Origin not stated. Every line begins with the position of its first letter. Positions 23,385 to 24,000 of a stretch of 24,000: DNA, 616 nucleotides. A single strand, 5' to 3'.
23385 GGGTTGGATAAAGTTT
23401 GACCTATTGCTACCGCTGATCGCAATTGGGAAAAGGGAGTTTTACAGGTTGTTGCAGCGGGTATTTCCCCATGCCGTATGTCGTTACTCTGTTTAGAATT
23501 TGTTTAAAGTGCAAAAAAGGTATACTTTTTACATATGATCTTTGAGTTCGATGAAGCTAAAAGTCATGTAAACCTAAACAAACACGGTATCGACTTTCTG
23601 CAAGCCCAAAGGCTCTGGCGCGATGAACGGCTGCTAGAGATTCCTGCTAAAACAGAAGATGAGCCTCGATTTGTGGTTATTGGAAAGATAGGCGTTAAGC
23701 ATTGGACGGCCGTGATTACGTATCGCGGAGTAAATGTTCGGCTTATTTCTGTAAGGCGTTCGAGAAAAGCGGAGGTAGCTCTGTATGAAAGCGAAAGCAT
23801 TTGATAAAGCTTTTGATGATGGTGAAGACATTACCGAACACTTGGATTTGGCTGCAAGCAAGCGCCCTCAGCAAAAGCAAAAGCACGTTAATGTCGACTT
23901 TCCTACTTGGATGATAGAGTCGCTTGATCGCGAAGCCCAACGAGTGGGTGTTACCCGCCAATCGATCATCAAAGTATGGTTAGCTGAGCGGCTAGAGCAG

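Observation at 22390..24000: The window ends on the platform of an integron whose cassette array lies beyond 24000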

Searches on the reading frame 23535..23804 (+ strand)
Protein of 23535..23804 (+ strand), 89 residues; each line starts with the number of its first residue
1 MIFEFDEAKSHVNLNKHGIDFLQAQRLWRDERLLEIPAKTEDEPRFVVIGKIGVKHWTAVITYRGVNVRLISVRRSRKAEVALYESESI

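Call 3: search_protein_families(library=ncbifam, proteins=[window:23535-23801:+])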
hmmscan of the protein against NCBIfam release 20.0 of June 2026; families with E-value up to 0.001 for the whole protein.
window:23535-23801:+ (89 aa): 0 families

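Call 4: search_protein_families(library=pfam, proteins=[window:23535-23801:+])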
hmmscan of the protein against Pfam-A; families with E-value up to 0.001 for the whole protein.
window:23535-23801:+ (89 aa): 1 family
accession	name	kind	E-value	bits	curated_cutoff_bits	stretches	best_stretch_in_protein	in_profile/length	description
PF04365.19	BrnT_toxin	-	1.1e-23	83.8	34.5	1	5-80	1-77/77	Ribonuclease toxin, BrnT, of type II toxin-antitoxin system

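Call 8: find_encoding_contigs(protein=window:23535-23804:+, flank=10000, max_places=10)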
Protein window:23535-23804:+ (89 aa): no gene with exactly this product is on record in the collection.

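Call 71: find_homologous_proteins(query=window:23535-23801:+, max_evalue=1e-10)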
Query window:23535-23801:+ (89 aa): 7992 proteins with E <= 1e-10 among 8000 candidates; the best 120 are listed.
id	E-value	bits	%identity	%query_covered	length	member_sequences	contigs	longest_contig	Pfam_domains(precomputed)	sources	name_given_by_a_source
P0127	2.1e-47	176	93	100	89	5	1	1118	PF04365.20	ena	-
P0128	3.1e-36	141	75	99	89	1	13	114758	PF04365.20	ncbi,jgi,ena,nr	ncbi:MAG: BrnT family toxin [Rugosibacter sp.]|jgi:hypothetical protein|nr:uncharacterized protein [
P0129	3.7e-36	140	78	97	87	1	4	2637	PF04365.20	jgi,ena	-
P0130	7.7e-36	139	76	97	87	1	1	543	PF04365.20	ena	-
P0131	8.2e-36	139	77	97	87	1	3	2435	PF04365.20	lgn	-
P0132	8.5e-36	139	74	99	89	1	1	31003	PF04365.20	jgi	jgi:hypothetical protein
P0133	1.4e-35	138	76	97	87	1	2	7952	PF04365.20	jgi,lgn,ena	-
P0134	1.8e-35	138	77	94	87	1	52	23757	PF04365.20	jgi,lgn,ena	-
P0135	1.9e-35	138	76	97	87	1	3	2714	PF04365.20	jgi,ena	-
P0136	2.5e-35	138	74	97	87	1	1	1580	PF04365.20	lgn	-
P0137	2.5e-35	138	67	100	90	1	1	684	PF04365.20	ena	-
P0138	2.7e-35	138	76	97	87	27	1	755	PF04365.20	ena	-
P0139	2.7e-35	138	76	97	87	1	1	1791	PF04365.20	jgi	-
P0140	2.7e-35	138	76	97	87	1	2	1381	PF04365.20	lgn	-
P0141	3.3e-35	137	77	94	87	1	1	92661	PF04365.20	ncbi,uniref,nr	ncbi:BrnT family toxin [Alteromonas confluentis]|uniref:Toxin n=1 Tax=Alteromonas confluentis TaxID=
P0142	3.4e-35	137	74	97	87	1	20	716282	PF04365.20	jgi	jgi:uncharacterized protein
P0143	3.4e-35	137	74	97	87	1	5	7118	PF04365.20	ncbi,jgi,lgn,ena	-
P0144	3.6e-35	137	73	97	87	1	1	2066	PF04365.20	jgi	-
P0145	3.6e-35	137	76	94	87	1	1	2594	PF04365.20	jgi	jgi:uncharacterized DUF497 family protein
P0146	3.7e-35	137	76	97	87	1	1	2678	PF04365.20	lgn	-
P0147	3.8e-35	137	76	97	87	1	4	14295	PF04365.20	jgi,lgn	-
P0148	3.9e-35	137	76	97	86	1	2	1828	PF04365.20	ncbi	-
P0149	4.1e-35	137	75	96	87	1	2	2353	PF04365.20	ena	-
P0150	4.2e-35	137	75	96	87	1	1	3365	PF04365.20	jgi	-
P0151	4.4e-35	137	76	94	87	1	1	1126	PF04365.20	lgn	-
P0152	4.5e-35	137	73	94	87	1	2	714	PF04365.20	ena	-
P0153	4.7e-35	137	73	97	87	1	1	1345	PF04365.20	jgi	jgi:hypothetical protein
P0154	5.1e-35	137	76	97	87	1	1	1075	PF04365.20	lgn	-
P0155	5.1e-35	137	74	97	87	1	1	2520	PF04365.20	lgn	-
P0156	5.2e-35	137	74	97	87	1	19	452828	PF04365.20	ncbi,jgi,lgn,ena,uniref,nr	ncbi:BrnT family toxin [Methylophilus sp.]|jgi:uncharacterized protein|uniref:BrnT family toxin n=1 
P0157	5.4e-35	137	74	96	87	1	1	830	PF04365.20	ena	-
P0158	5.5e-35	137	74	97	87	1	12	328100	PF04365.20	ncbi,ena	-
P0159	5.5e-35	137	72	100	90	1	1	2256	PF04365.20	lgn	-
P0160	5.6e-35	137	74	97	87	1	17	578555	PF04365.20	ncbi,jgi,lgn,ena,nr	ncbi:MAG TPA: BrnT family toxin [Methylotenera sp.]|nr:BrnT family toxin [Methylotenera sp.]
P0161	5.7e-35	136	75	98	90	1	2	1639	PF04365.20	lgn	-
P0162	6.1e-35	136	77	94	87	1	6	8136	PF04365.20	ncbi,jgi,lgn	jgi:uncharacterized DUF497 family protein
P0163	6.1e-35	136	76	94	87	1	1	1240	PF04365.20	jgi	jgi:uncharacterized protein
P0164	6.6e-35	136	74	97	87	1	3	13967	PF04365.20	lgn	-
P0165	7.0e-35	136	76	94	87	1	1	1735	PF04365.20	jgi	jgi:uncharacterized DUF497 family protein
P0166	7.1e-35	136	76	94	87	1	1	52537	PF04365.20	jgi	jgi:uncharacterized DUF497 family protein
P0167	7.2e-35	136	76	94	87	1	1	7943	PF04365.20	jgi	jgi:uncharacterized protein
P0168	7.2e-35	136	76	97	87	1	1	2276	PF04365.20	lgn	-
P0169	7.3e-35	136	73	97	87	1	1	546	PF04365.20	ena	-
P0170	7.6e-35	136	73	96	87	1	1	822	PF04365.20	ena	-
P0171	8.0e-35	136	74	97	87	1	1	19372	PF04365.20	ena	-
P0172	8.1e-35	136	74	97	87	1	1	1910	PF04365.20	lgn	-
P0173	8.6e-35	136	73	94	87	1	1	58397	PF04365.20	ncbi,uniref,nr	ncbi:BrnT family toxin [Alteromonas lipotrueiana]|uniref:BrnT family toxin n=1 Tax=Alteromonas lipot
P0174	8.7e-35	136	73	94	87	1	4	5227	PF04365.20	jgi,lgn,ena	jgi:uncharacterized DUF497 family protein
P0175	8.7e-35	136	74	94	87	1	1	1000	PF04365.20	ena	-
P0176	9.2e-35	136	72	97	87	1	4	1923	PF04365.20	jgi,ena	jgi:uncharacterized DUF497 family protein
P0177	9.7e-35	136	74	97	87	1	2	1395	PF04365.20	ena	-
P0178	9.9e-35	136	76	94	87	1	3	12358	PF04365.20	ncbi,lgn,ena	-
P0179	1.0e-34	136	73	97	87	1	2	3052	PF04365.20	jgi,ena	-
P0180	1.0e-34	136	72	97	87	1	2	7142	PF04365.20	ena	-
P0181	1.0e-34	136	74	97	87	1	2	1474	PF04365.20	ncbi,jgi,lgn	jgi:uncharacterized DUF497 family protein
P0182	1.0e-34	136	75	98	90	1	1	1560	PF04365.20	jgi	jgi:uncharacterized DUF497 family protein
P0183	1.0e-34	136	72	97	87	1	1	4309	PF04365.20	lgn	-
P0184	1.1e-34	136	71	100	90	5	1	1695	PF04365.20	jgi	jgi:hypothetical protein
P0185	1.1e-34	136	76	94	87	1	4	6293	PF04365.20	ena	-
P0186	1.2e-34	136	-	-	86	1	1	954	PF04365.20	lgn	-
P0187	1.2e-34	135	75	94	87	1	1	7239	PF04365.20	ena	-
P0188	1.2e-34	135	76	94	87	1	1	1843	PF04365.20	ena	-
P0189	1.3e-34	135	73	97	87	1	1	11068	PF04365.20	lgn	-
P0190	1.3e-34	135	73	97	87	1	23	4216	PF04365.20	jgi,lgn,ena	-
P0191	1.3e-34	135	76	97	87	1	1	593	PF04365.20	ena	-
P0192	1.4e-34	135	76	97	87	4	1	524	PF04365.20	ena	-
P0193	1.4e-34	135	73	97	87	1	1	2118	PF04365.20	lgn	-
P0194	1.4e-34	135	73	97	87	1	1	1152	PF04365.20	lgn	-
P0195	1.4e-34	135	74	97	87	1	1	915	PF04365.20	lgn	-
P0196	1.4e-34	135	74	97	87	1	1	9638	PF04365.20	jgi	-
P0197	1.4e-34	135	76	97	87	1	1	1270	PF04365.20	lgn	-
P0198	1.4e-34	135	74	97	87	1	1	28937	PF04365.20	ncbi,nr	ncbi:MAG: BrnT family toxin [Methylotenera sp.]|nr:BrnT family toxin [Methylotenera sp.]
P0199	1.4e-34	135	71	97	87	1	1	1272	PF04365.20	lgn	-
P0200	1.6e-34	135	75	94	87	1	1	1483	PF04365.20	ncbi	-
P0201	1.6e-34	135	74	94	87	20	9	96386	PF04365.20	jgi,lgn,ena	jgi:uncharacterized DUF497 family protein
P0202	1.6e-34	135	75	94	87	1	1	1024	PF04365.20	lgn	-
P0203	1.6e-34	135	71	94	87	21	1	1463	PF04365.20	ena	-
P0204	1.6e-34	135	75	94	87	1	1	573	PF04365.20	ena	-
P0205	1.7e-34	135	74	94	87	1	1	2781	PF04365.20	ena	-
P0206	1.7e-34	135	76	96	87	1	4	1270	PF04365.20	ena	-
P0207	1.8e-34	135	73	97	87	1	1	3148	PF04365.20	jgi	jgi:uncharacterized DUF497 family protein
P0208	1.8e-34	135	73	97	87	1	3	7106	PF04365.20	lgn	-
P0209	1.8e-34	135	76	94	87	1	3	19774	PF04365.20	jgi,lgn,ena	-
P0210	1.8e-34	135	76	94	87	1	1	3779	PF04365.20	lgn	-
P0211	1.9e-34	135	72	100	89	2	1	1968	PF04365.20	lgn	-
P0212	1.9e-34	135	74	97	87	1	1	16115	PF04365.20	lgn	-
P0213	1.9e-34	135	76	94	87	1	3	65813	PF04365.20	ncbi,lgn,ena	-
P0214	1.9e-34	135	73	97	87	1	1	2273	PF04365.20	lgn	-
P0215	1.9e-34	135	76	97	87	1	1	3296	PF04365.20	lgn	-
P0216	1.9e-34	135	77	94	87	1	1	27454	PF04365.20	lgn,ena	-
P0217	1.9e-34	135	74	97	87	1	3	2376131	PF04365.20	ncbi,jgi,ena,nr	ncbi:MAG: BrnT family toxin [Methylotenera sp.]|nr:BrnT family toxin [Methylotenera sp.]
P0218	1.9e-34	135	73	97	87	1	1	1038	PF04365.20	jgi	jgi:uncharacterized DUF497 family protein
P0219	2.0e-34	135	73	97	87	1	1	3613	PF04365.20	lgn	-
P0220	2.0e-34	135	76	97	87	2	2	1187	PF04365.20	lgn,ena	-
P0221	2.0e-34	135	74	97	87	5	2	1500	PF04365.20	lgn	-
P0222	2.0e-34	135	73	96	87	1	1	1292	PF04365.20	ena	-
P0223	2.0e-34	135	73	96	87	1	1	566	PF04365.20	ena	-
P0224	2.1e-34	135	73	97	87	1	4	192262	PF04365.20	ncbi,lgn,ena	-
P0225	2.2e-34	135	73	97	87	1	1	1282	PF04365.20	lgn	-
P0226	2.2e-34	135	74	97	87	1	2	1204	PF04365.20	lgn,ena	-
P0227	2.2e-34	135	72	96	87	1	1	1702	PF04365.20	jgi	-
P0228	2.3e-34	135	75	94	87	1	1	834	PF04365.20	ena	-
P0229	2.3e-34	135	77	94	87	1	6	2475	PF04365.20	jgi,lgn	jgi:uncharacterized DUF497 family protein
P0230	2.4e-34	134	74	100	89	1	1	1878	PF04365.20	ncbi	-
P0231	2.5e-34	134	73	97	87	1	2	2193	PF04365.20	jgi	jgi:uncharacterized protein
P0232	2.5e-34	134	74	97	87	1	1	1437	PF04365.20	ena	-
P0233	2.5e-34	134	74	97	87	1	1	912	PF04365.20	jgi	-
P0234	2.5e-34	134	75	94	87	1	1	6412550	PF04365.20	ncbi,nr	ncbi:BrnT family toxin [Polaromonas sp. P1(28)-13]|nr:BrnT family toxin [Polaromonas sp. P1(28)-13]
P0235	2.5e-34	134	76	94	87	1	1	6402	PF04365.20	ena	-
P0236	2.6e-34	134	76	96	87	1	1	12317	PF04365.20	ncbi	-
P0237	2.7e-34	134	74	94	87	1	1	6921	PF04365.20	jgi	jgi:uncharacterized DUF497 family protein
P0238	2.7e-34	134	71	97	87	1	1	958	PF04365.20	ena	-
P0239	2.7e-34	134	73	97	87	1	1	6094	PF04365.20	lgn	-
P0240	2.8e-34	134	76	94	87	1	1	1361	PF04365.20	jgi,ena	-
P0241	2.8e-34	134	73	96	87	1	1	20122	PF04365.20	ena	-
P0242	2.8e-34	134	73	96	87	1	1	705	PF04365.20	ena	-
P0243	2.8e-34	134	72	96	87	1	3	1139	PF04365.20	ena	-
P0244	2.9e-34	134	75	94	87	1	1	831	PF04365.20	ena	-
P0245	3.0e-34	134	74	96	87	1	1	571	PF04365.20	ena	-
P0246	3.0e-34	134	73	97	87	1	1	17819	PF04365.20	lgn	-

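Call 72: find_encoding_contigs(protein=P0141, flank=4000, max_places=2)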
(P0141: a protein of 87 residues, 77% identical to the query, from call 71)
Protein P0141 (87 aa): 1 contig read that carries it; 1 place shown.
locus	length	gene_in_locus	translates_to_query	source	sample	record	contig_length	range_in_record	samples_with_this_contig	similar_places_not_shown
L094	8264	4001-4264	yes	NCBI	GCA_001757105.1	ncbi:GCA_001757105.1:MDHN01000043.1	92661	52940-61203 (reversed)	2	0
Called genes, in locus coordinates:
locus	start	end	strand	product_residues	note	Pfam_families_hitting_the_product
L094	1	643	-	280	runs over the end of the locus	PF01370:Epimerase (faint)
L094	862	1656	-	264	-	-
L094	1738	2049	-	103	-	-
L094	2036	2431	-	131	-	PF03819:MazG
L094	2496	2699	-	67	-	-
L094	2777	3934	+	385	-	-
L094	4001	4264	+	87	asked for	PF04365:BrnT_toxin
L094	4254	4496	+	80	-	-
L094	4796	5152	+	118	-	-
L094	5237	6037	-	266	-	PF11101:DUF2884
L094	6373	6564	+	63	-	-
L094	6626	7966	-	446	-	PF00924:MS_channel_2nd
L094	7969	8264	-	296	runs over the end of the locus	PF01553:Acyltransferase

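Call 73: find_encoding_contigs(protein=P0134, flank=4000, max_places=4)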
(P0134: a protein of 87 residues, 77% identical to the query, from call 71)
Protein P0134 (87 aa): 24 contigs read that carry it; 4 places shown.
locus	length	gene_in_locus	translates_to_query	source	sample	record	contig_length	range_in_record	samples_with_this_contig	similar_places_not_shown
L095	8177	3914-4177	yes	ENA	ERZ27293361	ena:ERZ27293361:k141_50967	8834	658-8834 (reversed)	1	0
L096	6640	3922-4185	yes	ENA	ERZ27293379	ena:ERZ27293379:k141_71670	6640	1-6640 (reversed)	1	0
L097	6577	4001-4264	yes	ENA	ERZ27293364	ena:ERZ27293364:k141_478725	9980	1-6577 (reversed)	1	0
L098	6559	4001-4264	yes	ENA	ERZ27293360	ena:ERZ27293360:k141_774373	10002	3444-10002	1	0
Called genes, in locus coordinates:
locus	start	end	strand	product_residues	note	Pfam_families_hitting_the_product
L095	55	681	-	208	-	-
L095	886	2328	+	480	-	PF13701:DDE_Tnp_1_4, PF01609:DDE_Tnp_1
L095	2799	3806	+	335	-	-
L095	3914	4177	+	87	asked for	PF04365:BrnT_toxin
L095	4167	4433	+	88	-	PF12441:CopG_antitoxin (weak)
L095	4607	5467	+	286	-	PF13495:Phage_int_SAM_4, PF00589:Phage_integrase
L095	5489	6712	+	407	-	PF14319:Zn_Tnp_IS91, PF04986:Y2_Tnp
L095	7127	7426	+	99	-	-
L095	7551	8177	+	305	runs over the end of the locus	PF18928:DUF5677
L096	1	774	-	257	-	?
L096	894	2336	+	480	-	PF13701:DDE_Tnp_1_4, PF01609:DDE_Tnp_1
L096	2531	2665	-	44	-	-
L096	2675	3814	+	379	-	-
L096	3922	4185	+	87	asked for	PF04365:BrnT_toxin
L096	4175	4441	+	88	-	PF12441:CopG_antitoxin (weak)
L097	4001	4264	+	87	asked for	PF04365:BrnT_toxin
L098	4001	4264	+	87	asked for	PF04365:BrnT_toxin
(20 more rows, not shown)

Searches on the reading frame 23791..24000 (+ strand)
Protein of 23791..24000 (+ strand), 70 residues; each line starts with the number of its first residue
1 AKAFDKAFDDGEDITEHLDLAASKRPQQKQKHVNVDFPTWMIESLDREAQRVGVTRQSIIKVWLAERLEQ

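Call 3: search_protein_families(library=ncbifam, proteins=[window:23791-24000:+])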
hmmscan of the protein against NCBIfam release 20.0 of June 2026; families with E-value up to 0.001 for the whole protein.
window:23791-24000:+ (70 aa): 1 family
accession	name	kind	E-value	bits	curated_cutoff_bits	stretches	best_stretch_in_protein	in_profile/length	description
NF047399.1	BrnA_antitoxin_add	equivalog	2.9e-35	120.3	60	1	1-68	3-70/70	type II toxin-antitoxin system BrnA family antitoxin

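Call 4: search_protein_families(library=pfam, proteins=[window:23791-24000:+])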
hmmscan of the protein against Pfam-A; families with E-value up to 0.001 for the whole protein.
window:23791-24000:+ (70 aa): 1 family
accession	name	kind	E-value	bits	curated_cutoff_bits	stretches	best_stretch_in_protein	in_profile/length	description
PF12441.14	CopG_antitoxin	-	2.3e-06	28.7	28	1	6-66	13-78/79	CopG antitoxin of type II toxin-antitoxin system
